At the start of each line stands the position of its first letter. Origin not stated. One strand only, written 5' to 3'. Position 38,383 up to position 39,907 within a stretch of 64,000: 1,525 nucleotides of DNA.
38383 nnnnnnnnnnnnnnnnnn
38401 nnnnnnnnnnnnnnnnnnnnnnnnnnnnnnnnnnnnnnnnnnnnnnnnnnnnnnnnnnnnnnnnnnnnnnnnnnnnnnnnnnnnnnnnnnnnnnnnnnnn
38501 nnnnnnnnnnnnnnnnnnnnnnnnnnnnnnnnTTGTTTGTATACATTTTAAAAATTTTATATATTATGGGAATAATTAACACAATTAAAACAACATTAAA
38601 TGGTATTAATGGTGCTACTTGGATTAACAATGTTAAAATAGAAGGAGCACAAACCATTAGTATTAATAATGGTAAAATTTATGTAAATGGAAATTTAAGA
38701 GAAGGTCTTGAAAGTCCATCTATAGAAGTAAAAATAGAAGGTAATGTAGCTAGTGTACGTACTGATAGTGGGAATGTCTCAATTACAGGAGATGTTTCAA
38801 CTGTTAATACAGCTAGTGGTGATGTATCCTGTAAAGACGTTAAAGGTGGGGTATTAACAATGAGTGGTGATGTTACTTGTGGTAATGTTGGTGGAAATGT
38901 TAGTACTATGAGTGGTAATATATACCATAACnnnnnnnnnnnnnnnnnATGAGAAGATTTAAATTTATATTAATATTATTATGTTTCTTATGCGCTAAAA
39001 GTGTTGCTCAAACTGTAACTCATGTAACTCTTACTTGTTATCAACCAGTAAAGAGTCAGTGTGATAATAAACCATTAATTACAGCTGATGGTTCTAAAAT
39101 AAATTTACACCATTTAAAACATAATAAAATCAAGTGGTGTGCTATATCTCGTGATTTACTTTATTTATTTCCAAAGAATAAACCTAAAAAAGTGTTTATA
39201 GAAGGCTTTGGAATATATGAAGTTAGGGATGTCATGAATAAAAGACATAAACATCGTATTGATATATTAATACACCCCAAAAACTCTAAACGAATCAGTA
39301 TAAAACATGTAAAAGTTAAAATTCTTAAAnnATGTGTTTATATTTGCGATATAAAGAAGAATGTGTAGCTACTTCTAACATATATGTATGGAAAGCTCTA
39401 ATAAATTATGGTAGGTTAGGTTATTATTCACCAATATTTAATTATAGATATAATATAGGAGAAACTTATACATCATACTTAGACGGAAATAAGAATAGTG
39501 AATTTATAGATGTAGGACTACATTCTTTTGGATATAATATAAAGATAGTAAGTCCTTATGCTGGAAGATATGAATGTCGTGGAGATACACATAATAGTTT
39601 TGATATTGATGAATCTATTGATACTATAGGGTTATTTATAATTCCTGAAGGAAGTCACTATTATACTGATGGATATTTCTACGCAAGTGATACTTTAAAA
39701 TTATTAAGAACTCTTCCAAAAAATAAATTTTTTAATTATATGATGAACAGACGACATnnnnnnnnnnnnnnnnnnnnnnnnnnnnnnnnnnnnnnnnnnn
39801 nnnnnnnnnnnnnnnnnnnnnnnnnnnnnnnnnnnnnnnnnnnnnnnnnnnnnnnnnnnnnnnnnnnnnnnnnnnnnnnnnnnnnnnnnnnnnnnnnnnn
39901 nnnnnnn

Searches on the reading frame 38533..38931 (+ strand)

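Call 30: search_protein_families(library=phrogs, proteins=[window:38533-38931:+], max_evalue=0.01)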
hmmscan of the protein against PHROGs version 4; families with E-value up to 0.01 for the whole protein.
window:38533-38931:+ (133 aa): 1 family
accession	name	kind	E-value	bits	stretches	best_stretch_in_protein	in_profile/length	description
phrog_3163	-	unknown function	1.6e-27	96.8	1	25-132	12-119/121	-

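Call 54: search_protein_families(library=ncbifam, proteins=[window:38533-38931:+], max_evalue=0.01)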
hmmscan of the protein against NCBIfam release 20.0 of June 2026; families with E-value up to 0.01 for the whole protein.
window:38533-38931:+ (133 aa): 0 families

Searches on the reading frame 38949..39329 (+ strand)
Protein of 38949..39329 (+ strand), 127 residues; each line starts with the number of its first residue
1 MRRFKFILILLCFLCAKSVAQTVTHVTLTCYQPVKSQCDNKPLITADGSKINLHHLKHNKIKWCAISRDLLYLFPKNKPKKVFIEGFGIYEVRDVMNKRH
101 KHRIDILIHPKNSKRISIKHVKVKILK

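Call 30: search_protein_families(library=phrogs, proteins=[window:38949-39329:+], max_evalue=0.01)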
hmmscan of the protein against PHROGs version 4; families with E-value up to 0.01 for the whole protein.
window:38949-39329:+ (127 aa): 2 families
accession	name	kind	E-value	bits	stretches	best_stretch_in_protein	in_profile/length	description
phrog_21574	-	unknown function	8.6e-15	55.9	1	1-126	1-122/125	-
phrog_2307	-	other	0.0048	17.6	1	80-126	164-211/212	L-alanyl-D-glutamate peptidase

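Call 54: search_protein_families(library=ncbifam, proteins=[window:38949-39329:+], max_evalue=0.01)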
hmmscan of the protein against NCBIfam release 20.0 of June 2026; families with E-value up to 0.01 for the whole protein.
window:38949-39329:+ (127 aa): 0 families

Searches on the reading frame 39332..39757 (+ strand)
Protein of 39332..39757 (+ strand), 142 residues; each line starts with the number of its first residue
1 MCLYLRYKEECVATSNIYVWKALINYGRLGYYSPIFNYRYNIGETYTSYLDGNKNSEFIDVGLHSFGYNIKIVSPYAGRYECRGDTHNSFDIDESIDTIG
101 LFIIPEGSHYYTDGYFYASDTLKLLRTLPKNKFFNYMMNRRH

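Call 4: search_protein_families(library=pfam, proteins=[window:39332-39757:+], max_evalue=1)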
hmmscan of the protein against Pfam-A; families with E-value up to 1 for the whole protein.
window:39332-39757:+ (142 aa): 0 families

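Call 5: search_protein_families(library=phrogs, proteins=[window:39332-39757:+], max_evalue=1)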
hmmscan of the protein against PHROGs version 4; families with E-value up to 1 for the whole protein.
window:39332-39757:+ (142 aa): 2 families
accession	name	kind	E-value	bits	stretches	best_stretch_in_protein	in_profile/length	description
phrog_13450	-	unknown function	4.7e-08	34.4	1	1-113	1-111/153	-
phrog_1529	-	unknown function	0.096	13.7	1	56-130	90-167/209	-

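Call 85: search_protein_families(library=padloc, proteins=[window:39332-39757:+], max_evalue=1)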
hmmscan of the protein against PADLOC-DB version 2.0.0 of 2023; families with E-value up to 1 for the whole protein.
window:39332-39757:+ (142 aa): 0 families

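Call 91: predict_structure(alignment_id=A8)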
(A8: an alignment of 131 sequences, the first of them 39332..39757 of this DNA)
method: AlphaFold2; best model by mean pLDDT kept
length: 142 residues; sequences in the alignment: 131
mean_pLDDT: 89.3   pTM: 0.86
mean pLDDT of the five models: 89.3, 88.7, 88.1, 87.6, 87.6
residues with pLDDT >= 90: 78; 70-90: 60; 50-70: 4; < 50: 0
segments of 3 or more residues with pLDDT < 50: none
pLDDT, mean of each block of 10 residues (from residue 1): 85 97 91 84 95 82 93 79 86 89 98 95 96 87 56
secondary structure, 60 per line:
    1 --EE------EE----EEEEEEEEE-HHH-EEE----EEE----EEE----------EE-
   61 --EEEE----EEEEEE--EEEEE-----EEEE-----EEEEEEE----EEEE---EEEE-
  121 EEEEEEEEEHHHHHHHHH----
elements in order: E17-25 E31-33 E38-40 E45-47 E63-66 E71-76 E79-83 E89-92 E98-104 E109-112 E116-119 E121-129 H130-138
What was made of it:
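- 39332..39760 (+): Paralog D (142 aa), starting MCL. It lies at a separate locus and its start overlaps the stop of the upstream gene by 1 nt. It lacks Glu117 (FYAS replaces EIVS), and Asn112 is replaced by Asp. AlphaFold2 model: pLDDT 89.3, pTM 0.86, with the same core strand order as B (call 91).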
